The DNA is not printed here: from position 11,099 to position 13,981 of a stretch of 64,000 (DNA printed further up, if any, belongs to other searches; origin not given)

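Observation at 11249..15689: Periplasmic Mo-bisPGD oxidoreductase operon with a dihaem cytochrome c in place of a membrane anchor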

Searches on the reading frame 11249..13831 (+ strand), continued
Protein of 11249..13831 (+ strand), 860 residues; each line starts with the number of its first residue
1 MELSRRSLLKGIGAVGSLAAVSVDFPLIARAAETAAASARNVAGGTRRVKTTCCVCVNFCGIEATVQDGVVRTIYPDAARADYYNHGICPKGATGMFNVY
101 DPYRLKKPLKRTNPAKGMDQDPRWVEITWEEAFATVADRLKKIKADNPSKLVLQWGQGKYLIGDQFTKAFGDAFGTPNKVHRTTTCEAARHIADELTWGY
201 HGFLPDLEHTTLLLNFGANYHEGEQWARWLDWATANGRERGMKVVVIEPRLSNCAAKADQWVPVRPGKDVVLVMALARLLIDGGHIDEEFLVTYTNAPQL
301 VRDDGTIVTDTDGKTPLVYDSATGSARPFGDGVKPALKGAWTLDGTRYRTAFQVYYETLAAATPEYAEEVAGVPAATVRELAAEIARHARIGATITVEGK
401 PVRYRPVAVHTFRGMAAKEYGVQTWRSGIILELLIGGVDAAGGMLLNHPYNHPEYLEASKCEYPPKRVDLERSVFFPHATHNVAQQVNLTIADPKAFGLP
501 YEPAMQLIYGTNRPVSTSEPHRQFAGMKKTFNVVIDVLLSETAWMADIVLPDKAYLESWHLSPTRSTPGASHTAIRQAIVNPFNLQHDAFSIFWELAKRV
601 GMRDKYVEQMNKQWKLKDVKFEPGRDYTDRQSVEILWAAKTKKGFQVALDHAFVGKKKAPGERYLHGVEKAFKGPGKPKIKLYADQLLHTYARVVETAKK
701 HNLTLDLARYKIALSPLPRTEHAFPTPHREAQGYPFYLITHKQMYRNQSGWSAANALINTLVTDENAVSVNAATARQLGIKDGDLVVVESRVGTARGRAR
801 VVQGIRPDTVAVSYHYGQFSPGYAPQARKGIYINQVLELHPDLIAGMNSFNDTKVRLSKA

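Call 44: find_encoding_contigs(protein=P0001, flank=10000, max_places=4)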
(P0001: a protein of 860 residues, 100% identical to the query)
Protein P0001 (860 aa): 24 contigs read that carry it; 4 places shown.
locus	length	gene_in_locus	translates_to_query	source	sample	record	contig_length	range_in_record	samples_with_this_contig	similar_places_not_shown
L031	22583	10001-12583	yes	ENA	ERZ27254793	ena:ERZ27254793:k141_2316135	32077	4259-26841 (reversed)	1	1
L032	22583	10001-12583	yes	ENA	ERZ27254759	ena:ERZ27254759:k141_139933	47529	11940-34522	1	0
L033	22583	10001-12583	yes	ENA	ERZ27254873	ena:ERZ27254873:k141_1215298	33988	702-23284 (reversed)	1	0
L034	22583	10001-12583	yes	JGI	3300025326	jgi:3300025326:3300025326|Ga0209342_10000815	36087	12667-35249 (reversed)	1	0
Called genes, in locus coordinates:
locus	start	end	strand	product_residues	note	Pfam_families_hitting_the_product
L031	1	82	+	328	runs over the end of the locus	PF03401:TctC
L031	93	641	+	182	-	PF01327:Pep_deformylase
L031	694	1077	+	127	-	-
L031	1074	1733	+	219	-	PF00210:Ferritin (faint), PF04305:DUF455 (weak)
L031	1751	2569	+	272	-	PF13369:Transglut_core2, PF13371:TPR_9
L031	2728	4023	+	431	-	PF01435:Peptidase_M48, PF14559:TPR_19 (faint), PF07719:TPR_2 (faint), PF00515:TPR_1 (faint), PF13431:TPR_17 (faint), PF13371:TPR_9, PF13414:TPR_11 (weak)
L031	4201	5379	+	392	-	PF05987:DUF898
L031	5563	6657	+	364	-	PF23368:DUF7092, PF01435:Peptidase_M48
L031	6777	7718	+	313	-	PF12974:Phosphonate-bd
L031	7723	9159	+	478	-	PF17203:sCache_3_2, PF00672:HAMP, PF07730:HisKA_3, PF13581:HATPase_c_2 (weak), PF02518:HATPase_c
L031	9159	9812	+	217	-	PF00072:Response_reg, PF08281:Sigma70_r4_2, PF00196:GerE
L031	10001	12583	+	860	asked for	PF04879:Molybdop_Fe4S4 (weak), PF00384:Molybdopterin, PF01568:Molydop_binding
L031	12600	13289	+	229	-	PF13237:Fer4_10 (weak), PF13247:Fer4_11, PF12838:Fer4_7 (weak), PF14697:Fer4_21, PF00037:Fer4, PF12797:Fer4_2, PF12837:Fer4_6, PF13237:Fer4_10, +5 more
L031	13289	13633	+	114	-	-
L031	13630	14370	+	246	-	PF02613:Nitrate_red_del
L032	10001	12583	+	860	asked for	PF04879:Molybdop_Fe4S4 (weak), PF00384:Molybdopterin, PF01568:Molydop_binding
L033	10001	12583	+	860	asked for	PF04879:Molybdop_Fe4S4 (weak), PF00384:Molybdopterin, PF01568:Molydop_binding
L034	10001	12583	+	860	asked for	PF04879:Molybdop_Fe4S4 (weak), PF00384:Molybdopterin, PF01568:Molydop_binding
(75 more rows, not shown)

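Call 45: search_protein_representatives(protein=window:11249-13831:+)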
Query: 860 residues. Proteins with E-value up to 0.001 (for the whole library): 8282; up to 1e-10: 3449; up to 1e-30: 650. The best 150 are listed.
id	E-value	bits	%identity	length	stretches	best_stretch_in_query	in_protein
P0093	0.0e+00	1250.9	62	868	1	1-860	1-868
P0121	3.7e-173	594.3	59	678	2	360-627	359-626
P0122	6.6e-169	580.2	39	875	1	1-858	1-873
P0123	8.8e-153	526.9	58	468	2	139-355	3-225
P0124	9.8e-143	493.6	40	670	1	105-772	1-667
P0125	5.2e-137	474.7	48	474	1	373-829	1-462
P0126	3.1e-133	462.2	57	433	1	431-767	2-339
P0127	1.1e-128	447.2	34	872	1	11-858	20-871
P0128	9.8e-116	404.3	53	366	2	230-452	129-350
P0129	5.0e-104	365.6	65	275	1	1-240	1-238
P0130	7.1e-103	361.8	52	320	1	545-858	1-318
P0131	8.7e-97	341.6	33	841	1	49-855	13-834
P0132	1.4e-96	341.0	35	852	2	43-445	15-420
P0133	2.4e-96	340.2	32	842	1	49-839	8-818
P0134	6.6e-96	338.7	32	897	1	2-857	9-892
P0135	1.8e-94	334.0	34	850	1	47-859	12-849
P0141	1.4e-89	317.8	34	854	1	1-821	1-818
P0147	1.6e-86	307.7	34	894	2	46-602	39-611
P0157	1.7e-83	297.7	34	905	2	2-559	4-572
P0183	2.6e-76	273.9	38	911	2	3-444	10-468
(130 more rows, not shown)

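Call 46: search_protein_families(library=ncbifam, proteins=[P0122, P0127, P0131, P0132, P0134, P0135, P0141, P0147, P0157, P0183], max_evalue=1e-60)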
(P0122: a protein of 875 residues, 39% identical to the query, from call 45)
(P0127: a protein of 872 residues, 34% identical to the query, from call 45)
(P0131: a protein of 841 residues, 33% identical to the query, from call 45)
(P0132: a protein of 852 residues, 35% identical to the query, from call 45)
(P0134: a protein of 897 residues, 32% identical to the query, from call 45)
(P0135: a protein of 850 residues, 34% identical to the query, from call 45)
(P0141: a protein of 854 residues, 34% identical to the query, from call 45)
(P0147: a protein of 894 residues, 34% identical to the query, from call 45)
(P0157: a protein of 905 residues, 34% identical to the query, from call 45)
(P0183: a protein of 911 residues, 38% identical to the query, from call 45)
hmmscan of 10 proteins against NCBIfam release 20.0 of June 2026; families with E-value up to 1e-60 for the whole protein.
P0122 (875 aa): 2 families
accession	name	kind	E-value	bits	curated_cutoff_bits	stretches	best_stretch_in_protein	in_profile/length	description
NF012032.0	PRK15488.1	equivalog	4.8e-76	256.3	694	0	1-297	1-282/759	thiosulfate reductase PhsA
NF041714.1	arsenate_red_ArrA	equivalog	2.5e-73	247.5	1600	0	2-296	2-296/848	arsenate respiratory reductase molybdopterin-containing subunit ArrA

P0127 (872 aa): 4 families
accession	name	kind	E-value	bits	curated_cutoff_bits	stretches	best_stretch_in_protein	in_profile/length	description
NF012032.0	PRK15488.1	equivalog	4.8e-87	292.7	694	0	5-301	2-283/759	thiosulfate reductase PhsA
NF041714.1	arsenate_red_ArrA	equivalog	1.6e-68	231.7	1600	0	23-299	17-296/848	arsenate respiratory reductase molybdopterin-containing subunit ArrA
NF041783.2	mnquin_red_QrcB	equivalog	6e-67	226.3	440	0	48-289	45-282/695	menaquinone reductase molybdopterin-binding-like subunit QrcB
TIGR01591.1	Fdh-alpha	equivalog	1.1e-62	212.1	666.25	0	62-300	5-239/672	formate dehydrogenase subunit alpha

P0131 (841 aa): 1 family
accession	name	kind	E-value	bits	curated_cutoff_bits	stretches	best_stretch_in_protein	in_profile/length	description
NF012032.0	PRK15488.1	equivalog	1.3e-73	248.2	694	0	7-259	38-283/759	thiosulfate reductase PhsA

P0132 (852 aa): 1 family
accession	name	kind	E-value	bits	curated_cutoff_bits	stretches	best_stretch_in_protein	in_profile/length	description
NF012032.0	PRK15488.1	equivalog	2.6e-76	257.2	694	0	11-269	36-282/759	thiosulfate reductase PhsA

P0134 (897 aa): 1 family
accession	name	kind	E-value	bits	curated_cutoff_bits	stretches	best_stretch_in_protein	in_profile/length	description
NF012032.0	PRK15488.1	equivalog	2.8e-66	224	694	0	9-295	2-278/759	thiosulfate reductase PhsA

P0135 (850 aa): 1 family
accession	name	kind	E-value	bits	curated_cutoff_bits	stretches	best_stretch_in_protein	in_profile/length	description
NF012032.0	PRK15488.1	equivalog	6.7e-74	249.2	694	0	9-261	39-282/759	thiosulfate reductase PhsA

P0141 (854 aa): 1 family
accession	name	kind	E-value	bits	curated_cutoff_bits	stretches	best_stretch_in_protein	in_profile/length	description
NF012032.0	PRK15488.1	equivalog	1.9e-64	218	694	0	1-291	1-279/759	thiosulfate reductase PhsA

P0147 (894 aa): 1 family
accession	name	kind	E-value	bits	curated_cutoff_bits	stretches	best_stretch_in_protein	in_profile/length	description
NF012032.0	PRK15488.1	equivalog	9.2e-65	219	694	0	36-288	37-283/759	thiosulfate reductase PhsA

P0157 (905 aa): 0 families

P0183 (911 aa): 0 families

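Call 52: find_encoding_contigs(protein=P0122, flank=10000, max_places=2)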
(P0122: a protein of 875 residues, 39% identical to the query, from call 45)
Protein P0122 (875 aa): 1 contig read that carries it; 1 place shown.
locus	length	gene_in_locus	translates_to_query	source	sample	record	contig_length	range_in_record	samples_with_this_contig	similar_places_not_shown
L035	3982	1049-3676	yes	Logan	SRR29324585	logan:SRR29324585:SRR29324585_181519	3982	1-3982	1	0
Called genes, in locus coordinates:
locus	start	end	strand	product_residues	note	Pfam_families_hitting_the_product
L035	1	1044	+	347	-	?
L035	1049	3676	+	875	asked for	PF04879:Molybdop_Fe4S4, PF00384:Molybdopterin, PF01568:Molydop_binding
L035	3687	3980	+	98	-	?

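Call 57: find_related_loci(query=A1, collection=metagenome_contigs, flank=10000)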
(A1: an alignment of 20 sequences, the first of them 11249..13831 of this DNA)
Query A1 (860 aa) in metagenome_contigs; peptide patterns used: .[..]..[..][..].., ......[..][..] (x = any residue, [..] = any of these).
401 stretches matched a pattern; 189 encode a relative of the query (tblastn E <= 1e-3); the best 80 are kept; 80 distinct loci.
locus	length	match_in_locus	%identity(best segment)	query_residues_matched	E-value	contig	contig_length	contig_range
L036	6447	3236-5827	62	1-860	0e+0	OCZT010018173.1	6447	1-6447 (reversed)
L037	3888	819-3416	63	1-860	0e+0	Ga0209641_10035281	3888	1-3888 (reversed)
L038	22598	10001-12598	63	1-860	0e+0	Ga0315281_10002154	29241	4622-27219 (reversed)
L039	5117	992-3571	63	1-860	0e+0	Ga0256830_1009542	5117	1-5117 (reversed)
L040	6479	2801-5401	63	1-860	0e+0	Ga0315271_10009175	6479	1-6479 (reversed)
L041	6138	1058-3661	62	1-860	0e+0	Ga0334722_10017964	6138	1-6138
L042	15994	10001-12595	63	1-860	0e+0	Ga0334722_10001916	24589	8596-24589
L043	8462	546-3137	63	1-860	0e+0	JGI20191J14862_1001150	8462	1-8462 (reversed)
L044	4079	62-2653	63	1-860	0e+0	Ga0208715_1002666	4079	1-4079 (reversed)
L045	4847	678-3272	62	1-859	0e+0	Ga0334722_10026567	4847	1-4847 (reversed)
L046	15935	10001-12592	63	1-860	0e+0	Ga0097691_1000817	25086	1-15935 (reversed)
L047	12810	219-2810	62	1-860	0e+0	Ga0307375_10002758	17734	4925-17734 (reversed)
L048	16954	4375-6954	62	1-860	0e+0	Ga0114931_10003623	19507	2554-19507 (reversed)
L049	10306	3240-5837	63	1-860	0e+0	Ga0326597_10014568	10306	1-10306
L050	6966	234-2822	63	1-860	0e+0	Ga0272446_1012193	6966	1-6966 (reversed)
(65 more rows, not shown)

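Call 73: predict_structure(alignment_id=A1)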
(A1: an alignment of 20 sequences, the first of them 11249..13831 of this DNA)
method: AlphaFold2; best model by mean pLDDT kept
length: 860 residues; sequences in the alignment: 20
mean_pLDDT: 61.0   pTM: 0.63
mean pLDDT of the five models: 61.0, 60.4, 53.8, 53.6, 46.2
residues with pLDDT >= 90: 108; 70-90: 270; 50-70: 139; < 50: 343
segments of 3 or more residues with pLDDT < 50: 1-104, 116-120, 157-160, 182-202, 218-229, 412-421, 447-498, 511-532, 541-544, 554-582, 651-656, 665-668, 725-730, 741-765, 814-852
pLDDT, mean of each block of 10 residues (from residue 1): 33 31 33 34 34 26 34 33 26 32 62 57 76 92 88 62 71 80 42 39 65 68 39 66 81 71 79 93 92 89 89 87 88 88 86 93 90 93 93 80 83 40 67 81 55 33 32 34 36 47 72 31 36 62 61 43 36 40 63 90 93 84 81 73 63 49 51 68 75 64 62 77 52 68 33 26 52 89 81 67 78 42 33 33 28 72
secondary structure, 60 per line:
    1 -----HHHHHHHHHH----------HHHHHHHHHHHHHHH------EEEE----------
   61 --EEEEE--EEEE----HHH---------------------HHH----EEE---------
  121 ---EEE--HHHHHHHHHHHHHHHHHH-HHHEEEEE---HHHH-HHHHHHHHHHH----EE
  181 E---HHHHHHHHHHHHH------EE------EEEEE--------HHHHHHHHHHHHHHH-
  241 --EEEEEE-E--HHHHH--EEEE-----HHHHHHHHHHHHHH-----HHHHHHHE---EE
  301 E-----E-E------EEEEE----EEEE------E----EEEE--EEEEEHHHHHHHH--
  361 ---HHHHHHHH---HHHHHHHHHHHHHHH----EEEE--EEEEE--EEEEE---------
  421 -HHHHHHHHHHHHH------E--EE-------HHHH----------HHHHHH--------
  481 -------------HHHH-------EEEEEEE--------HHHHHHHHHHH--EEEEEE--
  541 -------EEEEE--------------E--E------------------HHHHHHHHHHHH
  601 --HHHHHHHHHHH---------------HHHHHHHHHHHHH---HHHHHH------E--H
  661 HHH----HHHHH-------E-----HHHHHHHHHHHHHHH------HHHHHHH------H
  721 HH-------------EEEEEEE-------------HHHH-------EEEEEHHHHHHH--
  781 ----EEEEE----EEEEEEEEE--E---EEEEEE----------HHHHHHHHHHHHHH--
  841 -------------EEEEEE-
elements in order (helices of 4 or more, strands of 3 or more residues): H6-15 H26-40 E47-50 E63-67 E70-73 E109-111 E124-126 H129-146 E151-155 H159-162 H164-174 E179-181 H185-197 E212-216 H225-239 E243-248 H253-257 E260-263 H269-282 H288-294 E299-301 E316-320 E325-328 E340-343 E346-350 H351-358 H364-371 H375-389 E394-397 E400-404 E407-411 H422-434 H453-456 H467-472 H494-497 E505-511 H520-530 E533-538 E548-552 H589-600 H603-613 H629-641 H645-650 H660-663 H668-672 H686-700 H707-713 E736-742 H756-759 E767-771 H772-778 E785-789 E794-802 E809-814 H825-838 E854-859

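Call 81: list_cluster_members(proteins=[P0077, P0076, P0018, P0036, P0043, P0045, P0049, P0116, P0004, P0098])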
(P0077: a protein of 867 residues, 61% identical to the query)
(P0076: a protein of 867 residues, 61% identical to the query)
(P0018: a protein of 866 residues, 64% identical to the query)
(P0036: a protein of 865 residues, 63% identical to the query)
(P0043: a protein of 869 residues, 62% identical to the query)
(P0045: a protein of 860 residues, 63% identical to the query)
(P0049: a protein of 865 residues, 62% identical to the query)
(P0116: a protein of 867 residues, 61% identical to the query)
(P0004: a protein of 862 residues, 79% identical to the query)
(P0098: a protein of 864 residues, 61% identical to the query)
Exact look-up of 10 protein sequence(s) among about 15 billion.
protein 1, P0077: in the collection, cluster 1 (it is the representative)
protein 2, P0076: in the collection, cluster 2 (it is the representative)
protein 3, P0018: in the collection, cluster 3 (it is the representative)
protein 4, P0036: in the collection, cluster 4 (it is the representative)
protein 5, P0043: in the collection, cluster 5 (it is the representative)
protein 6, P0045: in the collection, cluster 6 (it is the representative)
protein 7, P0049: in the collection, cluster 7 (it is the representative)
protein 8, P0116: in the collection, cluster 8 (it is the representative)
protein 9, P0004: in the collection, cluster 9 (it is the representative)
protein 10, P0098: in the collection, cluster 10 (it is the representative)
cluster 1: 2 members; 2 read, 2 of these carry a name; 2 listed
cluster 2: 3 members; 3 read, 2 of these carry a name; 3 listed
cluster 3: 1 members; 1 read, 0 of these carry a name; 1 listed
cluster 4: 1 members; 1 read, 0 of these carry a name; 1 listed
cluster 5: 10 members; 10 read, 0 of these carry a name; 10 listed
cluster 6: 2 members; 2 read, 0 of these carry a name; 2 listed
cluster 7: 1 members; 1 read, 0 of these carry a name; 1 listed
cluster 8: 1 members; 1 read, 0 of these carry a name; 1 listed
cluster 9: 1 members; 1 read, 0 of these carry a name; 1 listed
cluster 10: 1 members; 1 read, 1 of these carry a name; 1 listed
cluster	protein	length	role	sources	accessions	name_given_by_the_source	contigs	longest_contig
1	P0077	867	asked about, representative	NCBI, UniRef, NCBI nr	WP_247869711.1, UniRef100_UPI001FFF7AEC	molybdopterin-dependent oxidoreductase [Herbaspirillum sp. ST 5-3] | molybdopterin-containing oxidoreductase family protein n=1 Tax=Oxalobacteraceae ...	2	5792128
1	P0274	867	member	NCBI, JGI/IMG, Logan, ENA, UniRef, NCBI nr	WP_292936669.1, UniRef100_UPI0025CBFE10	molybdopterin-dependent oxidoreductase [Noviherbaspirillum sp.] | anaerobic selenocysteine-containing dehydrogenase | molybdopterin-containing oxidoreductase family protein n=1 Tax=Noviherbaspirillum sp. ...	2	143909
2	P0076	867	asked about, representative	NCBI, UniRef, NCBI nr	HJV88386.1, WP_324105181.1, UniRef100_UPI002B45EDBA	MAG TPA: molybdopterin-dependent oxidoreductase [Noviherbaspirillum sp.] | molybdopterin-containing oxidoreductase family protein n=1 Tax=Noviherbaspirillum sp. ... | molybdopterin-dependent oxidoreductase [Noviherbaspirillum sp.]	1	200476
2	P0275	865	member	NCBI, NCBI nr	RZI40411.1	molybdopterin oxidoreductase [Herbaspirillum sp. HC18]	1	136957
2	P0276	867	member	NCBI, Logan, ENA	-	-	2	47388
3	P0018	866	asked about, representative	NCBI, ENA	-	-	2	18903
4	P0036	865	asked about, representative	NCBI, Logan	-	-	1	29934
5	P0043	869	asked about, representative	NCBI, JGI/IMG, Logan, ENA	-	-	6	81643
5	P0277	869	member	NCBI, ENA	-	-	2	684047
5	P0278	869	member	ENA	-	-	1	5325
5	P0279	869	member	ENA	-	-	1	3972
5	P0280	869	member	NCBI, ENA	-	-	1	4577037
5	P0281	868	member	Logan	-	-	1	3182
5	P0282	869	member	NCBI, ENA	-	-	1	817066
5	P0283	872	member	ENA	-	-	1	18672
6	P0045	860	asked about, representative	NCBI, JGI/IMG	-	-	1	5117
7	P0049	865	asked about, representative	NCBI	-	-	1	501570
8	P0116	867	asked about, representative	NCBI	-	-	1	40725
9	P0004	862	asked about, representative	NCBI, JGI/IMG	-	-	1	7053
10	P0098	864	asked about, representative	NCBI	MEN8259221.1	MAG: molybdopterin-dependent oxidoreductase [Pseudomonadota bacterium]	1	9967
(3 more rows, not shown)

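Call 91: find_encoding_contigs(protein=P0275, flank=10000, max_places=1)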
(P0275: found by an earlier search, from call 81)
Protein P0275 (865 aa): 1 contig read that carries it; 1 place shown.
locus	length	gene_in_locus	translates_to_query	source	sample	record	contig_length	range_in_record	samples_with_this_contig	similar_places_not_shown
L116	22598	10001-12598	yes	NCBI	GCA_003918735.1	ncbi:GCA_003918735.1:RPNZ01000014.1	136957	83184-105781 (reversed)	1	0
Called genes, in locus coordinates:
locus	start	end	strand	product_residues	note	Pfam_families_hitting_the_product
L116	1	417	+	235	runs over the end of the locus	PF12837:Fer4_6 (faint), PF12838:Fer4_7 (weak), PF13237:Fer4_10 (weak), PF13247:Fer4_11, PF13187:Fer4_9 (weak), PF00037:Fer4 (weak), PF12797:Fer4_2 (weak), PF12838:Fer4_7 (weak), +3 more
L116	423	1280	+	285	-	PF03916:NrfD, PF14589:NrfD_2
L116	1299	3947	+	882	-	PF04879:Molybdop_Fe4S4, PF00384:Molybdopterin, PF01568:Molydop_binding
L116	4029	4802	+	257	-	PF02613:Nitrate_red_del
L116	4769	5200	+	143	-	PF03745:DUF309 (faint)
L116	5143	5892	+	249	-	-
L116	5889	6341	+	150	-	-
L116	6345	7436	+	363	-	PF12797:Fer4_2 (faint), PF12838:Fer4_7 (weak), PF13484:Fer4_16 (faint), PF00037:Fer4 (weak), PF12837:Fer4_6 (weak), PF12838:Fer4_7, PF13187:Fer4_9, PF13237:Fer4_10 (weak), +2 more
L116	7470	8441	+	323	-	PF04055:Radical_SAM, PF06463:Mob_synth_C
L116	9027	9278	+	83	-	PF02416:TatA_B_E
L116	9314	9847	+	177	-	PF02082:Rrf2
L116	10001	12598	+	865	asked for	PF00384:Molybdopterin, PF01568:Molydop_binding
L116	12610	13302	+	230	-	PF13183:Fer4_8 (faint), PF13247:Fer4_11, PF14697:Fer4_21 (weak), PF12838:Fer4_7 (weak), PF00037:Fer4, PF12797:Fer4_2 (weak), PF12837:Fer4_6, PF13237:Fer4_10 (weak), +1 more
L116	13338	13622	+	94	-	-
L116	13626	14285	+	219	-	PF02613:Nitrate_red_del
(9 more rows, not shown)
